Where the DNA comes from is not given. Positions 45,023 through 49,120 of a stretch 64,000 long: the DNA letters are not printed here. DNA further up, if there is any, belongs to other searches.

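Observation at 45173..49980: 1266-aa beta-helix lipoprotein with Myxococcus-type disulfide repeat, translationally coupled to a PEGA-domain membrane protein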

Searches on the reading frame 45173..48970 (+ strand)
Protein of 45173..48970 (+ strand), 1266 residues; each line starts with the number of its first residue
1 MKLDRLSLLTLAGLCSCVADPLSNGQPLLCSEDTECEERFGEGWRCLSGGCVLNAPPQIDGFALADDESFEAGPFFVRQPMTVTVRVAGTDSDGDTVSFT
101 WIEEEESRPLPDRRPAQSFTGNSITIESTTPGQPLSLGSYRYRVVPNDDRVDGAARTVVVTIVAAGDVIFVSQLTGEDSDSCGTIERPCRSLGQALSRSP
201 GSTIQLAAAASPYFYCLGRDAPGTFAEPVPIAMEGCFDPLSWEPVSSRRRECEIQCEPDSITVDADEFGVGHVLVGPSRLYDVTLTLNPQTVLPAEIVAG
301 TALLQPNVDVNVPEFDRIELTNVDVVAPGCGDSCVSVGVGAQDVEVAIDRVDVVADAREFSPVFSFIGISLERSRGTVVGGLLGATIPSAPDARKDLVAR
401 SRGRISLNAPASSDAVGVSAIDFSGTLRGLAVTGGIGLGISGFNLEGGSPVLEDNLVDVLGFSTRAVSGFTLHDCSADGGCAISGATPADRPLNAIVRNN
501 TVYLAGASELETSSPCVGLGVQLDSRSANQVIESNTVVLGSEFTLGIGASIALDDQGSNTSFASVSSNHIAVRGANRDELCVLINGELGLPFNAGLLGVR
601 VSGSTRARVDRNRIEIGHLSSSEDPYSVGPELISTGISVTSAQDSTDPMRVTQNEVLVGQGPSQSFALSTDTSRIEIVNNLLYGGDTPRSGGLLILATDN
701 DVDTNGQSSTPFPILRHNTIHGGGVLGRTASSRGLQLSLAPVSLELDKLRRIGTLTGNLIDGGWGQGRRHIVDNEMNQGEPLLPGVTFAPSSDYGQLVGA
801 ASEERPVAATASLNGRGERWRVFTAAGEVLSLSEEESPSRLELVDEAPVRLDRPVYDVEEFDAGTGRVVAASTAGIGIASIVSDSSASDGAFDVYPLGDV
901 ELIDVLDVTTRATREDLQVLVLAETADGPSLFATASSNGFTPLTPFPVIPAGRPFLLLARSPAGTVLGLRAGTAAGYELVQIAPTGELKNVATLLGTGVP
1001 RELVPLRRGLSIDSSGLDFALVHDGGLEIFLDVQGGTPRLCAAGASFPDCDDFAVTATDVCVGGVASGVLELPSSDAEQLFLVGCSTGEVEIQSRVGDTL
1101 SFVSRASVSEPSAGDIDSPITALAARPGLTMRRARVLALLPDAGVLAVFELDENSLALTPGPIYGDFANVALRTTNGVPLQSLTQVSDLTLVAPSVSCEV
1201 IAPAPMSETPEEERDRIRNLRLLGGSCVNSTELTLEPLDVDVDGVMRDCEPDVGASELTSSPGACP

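Call 7: search_protein_families(library=pfam, proteins=[window:45173-48970:+], max_evalue=1)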
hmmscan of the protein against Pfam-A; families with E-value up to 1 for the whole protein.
window:45173-48970:+ (1266 aa): 2 families
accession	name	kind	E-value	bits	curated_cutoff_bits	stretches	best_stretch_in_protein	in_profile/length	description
PF11582.13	DUF3240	-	0.045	14.3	21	1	450-477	13-40/102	Protein of unknown function (DUF3240)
PF13229.12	Beta_helix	-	0.14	12.2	25.9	0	493-560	78-151/158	Right handed beta helix region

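Call 8: search_protein_families(library=ncbifam, proteins=[window:45173-48970:+], max_evalue=1)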
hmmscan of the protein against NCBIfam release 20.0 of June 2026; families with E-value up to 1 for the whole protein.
window:45173-48970:+ (1266 aa): 1 family
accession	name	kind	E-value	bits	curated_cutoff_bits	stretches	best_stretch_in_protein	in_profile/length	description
NF047854.1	LIC10774_subfam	equivalog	0.054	12.4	380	1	161-208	53-100/358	LIC10774/LIC10365 family surface protein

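Call 11: find_homologous_proteins(query=window:45173-48970:+)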
Query window:45173-48970:+ (1266 aa): 3 proteins with E <= 0.001 among 8000 candidates.
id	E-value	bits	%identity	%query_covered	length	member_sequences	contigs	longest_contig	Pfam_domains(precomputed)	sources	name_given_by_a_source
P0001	0.0e+0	2782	100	100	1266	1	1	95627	-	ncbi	-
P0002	0.0e+0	1371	53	100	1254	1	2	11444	-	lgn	-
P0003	1.8e-138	482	32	98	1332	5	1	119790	-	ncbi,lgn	ncbi:MAG: hypothetical protein AAF605_02260 [Myxococcota bacterium]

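Call 12: find_encoding_contigs(protein=P0003, flank=10000, max_places=4)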
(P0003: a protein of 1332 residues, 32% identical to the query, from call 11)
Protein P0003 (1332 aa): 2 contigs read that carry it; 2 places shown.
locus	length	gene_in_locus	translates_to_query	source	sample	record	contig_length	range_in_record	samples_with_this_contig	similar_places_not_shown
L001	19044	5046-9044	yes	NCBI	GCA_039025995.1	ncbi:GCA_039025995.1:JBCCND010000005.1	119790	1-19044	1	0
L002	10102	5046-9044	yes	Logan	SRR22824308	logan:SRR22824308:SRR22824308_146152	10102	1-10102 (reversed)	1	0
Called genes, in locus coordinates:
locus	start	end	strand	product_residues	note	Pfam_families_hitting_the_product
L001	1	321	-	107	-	PF16177:ACAS_N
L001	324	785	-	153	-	PF03100:CcmE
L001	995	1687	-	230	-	PF01578:Cytochrom_C_asm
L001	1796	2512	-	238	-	PF03379:CcmB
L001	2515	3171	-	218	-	PF00005:ABC_tran, PF13191:AAA_16 (weak), PF13304:AAA_21 (weak)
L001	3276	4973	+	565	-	PF02878:PGM_PMM_I, PF02879:PGM_PMM_II, PF02880:PGM_PMM_III, PF00408:PGM_PMM_IV (weak)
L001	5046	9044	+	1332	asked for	-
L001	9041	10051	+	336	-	-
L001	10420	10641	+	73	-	PF00313:CSD, PF08206:OB_RNB (faint)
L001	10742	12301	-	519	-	PF13541:ChlI, PF00493:MCM, PF01078:Mg_chelatase, PF07728:AAA_5, PF13335:Mg_chelatase_C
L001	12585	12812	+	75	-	-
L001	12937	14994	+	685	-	PF00724:Oxidored_FMN, PF00070:Pyr_redox (faint), PF07992:Pyr_redox_2, PF13450:NAD_binding_8 (weak)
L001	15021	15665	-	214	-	PF08279:HTH_11, PF19187:HTH_PafC (faint), PF13280:WYL (weak)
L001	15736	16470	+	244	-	PF02798:GST_N (faint), PF13409:GST_N_2, PF13417:GST_N_3, PF17172:GST_N_4, PF10568:Tom37 (faint), PF13410:GST_C_2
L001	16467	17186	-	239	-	PF14234:DUF4336 (weak)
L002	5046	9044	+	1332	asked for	-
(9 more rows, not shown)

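Call 13: find_encoding_contigs(protein=P0002, flank=10000, max_places=4)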
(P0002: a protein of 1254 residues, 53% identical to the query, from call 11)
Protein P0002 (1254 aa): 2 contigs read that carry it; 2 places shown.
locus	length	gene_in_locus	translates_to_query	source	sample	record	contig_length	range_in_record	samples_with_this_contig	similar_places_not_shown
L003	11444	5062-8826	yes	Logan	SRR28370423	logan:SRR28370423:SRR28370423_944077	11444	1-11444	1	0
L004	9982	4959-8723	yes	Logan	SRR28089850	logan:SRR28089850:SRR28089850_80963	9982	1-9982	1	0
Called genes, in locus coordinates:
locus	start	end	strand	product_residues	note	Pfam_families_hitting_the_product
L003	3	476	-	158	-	?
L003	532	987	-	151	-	PF03100:CcmE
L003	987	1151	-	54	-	-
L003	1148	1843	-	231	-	PF01578:Cytochrom_C_asm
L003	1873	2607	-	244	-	PF03379:CcmB, PF12730:ABC2_membrane_4 (weak)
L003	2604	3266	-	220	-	PF13191:AAA_16 (weak), PF00005:ABC_tran, PF13304:AAA_21 (weak)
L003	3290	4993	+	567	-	PF02878:PGM_PMM_I, PF02879:PGM_PMM_II, PF02880:PGM_PMM_III, PF00408:PGM_PMM_IV (weak)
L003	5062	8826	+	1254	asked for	-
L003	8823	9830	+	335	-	PF08308:PEGA (weak)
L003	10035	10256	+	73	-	PF00313:CSD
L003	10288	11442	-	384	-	?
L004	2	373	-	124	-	?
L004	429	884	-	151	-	PF03100:CcmE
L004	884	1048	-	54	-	-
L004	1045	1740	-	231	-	PF01578:Cytochrom_C_asm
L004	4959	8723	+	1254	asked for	-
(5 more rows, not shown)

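Call 14: find_encoding_contigs(protein=P0001, flank=10000, max_places=2)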
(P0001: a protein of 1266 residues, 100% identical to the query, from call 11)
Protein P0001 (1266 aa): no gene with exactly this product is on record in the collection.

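Call 31: search_protein_families(library=pfam, proteins=[P0003, P0002], max_evalue=0.01)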
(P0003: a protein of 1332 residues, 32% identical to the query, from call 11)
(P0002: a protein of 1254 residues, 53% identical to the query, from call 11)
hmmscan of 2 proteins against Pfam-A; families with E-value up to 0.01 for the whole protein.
P0003 (1332 aa): 0 families

P0002 (1254 aa): 0 families

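Call 33: find_homologous_proteins(query=A3, max_evalue=0.001)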
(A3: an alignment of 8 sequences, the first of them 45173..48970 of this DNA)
Query A3 (8 sequences) (1266 aa, profile of the alignment): 9 proteins with E <= 0.001 among 8000 candidates.
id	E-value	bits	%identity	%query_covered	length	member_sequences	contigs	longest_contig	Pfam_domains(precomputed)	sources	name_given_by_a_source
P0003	0.0e+0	1473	32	98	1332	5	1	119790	-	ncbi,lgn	ncbi:MAG: hypothetical protein AAF605_02260 [Myxococcota bacterium]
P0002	0.0e+0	1468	53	100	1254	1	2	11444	-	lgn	-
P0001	0.0e+0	1462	100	100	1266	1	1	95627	-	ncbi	-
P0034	1.6e-41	160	63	1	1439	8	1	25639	PF07495.20,PF00801.27,PF01022.27,PF12802.14,PF02010.22,PF24266.2,PF18911.7,PF01047.29,PF12840.14,PF13412.13,PF21027.4,PF22352.3,PF17963.8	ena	-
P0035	7.6e-15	72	27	13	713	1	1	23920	PF21027.4,PF22352.3,PF17963.8,PF17803.8,PF02010.22,PF18911.7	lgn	-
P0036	3.4e-10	57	27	7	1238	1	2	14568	PF22352.3,PF17963.8,PF02128.22,PF18911.7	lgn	-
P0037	6.1e-10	56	22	11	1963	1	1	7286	PF21027.4,PF17963.8,PF17892.8,PF17757.7,PF00028.24,PF17803.8,PF13860.13,PF02368.25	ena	-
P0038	2.8e-8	50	36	3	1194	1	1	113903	PF22352.3,PF17963.8,PF17892.8,PF02494.23,PF17803.8,PF05345.19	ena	-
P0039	5.3e-4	36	67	1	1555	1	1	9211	PF25300.1,PF17963.8,PF25788.3,PF13860.13,PF00041.28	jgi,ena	-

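Call 38: search_solved_structures(query=A3, max_evalue=1)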
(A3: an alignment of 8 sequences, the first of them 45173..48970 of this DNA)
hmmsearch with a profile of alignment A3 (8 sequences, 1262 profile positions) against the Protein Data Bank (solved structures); distinct sequences matched with E-value up to 1: 9.
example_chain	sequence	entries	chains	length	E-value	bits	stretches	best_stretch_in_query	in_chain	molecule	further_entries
6nz0_Z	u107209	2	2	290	5.4e-07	31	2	81-158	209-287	Dyslexia-associated protein KIAA0319-like protein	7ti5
2yrl_A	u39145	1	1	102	0.0022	19.1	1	83-157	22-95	KIAA1837 protein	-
7kpn_Z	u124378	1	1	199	0.0025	18.9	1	80-158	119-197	Dyslexia-associated protein KIAA0319-like protein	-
6jcq_R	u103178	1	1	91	0.014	16.4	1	80-155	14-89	Dyslexia-associated protein KIAA0319-like protein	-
6ihb_R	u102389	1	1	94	0.015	16.4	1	80-155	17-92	Dyslexia-associated protein KIAA0319-like protein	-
7wjx_R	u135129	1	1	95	0.015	16.3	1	80-155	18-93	Dyslexia-associated protein KIAA0319-like protein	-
9p4n_R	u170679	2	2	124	0.017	16.1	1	81-158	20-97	Dyslexia-associated protein KIAA0319-like protein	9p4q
7wqp_R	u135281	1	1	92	0.017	16.1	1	80-155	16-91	Dyslexia-associated protein KIAA0319-like protein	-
9kvu_A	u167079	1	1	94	0.13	13.2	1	80-155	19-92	bacterial immunoglobulin domain B1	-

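Call 48: list_cluster_members(proteins=[P0001, P0004, P0016, P0017])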
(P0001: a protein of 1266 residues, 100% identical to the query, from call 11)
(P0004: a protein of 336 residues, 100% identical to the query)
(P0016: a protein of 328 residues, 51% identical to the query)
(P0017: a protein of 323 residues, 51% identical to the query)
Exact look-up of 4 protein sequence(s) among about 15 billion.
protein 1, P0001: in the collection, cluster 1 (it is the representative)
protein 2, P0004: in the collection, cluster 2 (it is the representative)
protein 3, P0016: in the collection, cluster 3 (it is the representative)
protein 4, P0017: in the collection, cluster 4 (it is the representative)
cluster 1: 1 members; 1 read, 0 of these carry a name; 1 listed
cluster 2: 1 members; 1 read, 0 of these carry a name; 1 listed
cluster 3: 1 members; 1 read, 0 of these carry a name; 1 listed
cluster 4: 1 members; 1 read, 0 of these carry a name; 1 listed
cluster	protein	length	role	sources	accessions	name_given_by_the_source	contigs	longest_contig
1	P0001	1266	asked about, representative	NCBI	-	-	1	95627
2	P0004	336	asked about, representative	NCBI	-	-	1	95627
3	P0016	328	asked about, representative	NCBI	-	-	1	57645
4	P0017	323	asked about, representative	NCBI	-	-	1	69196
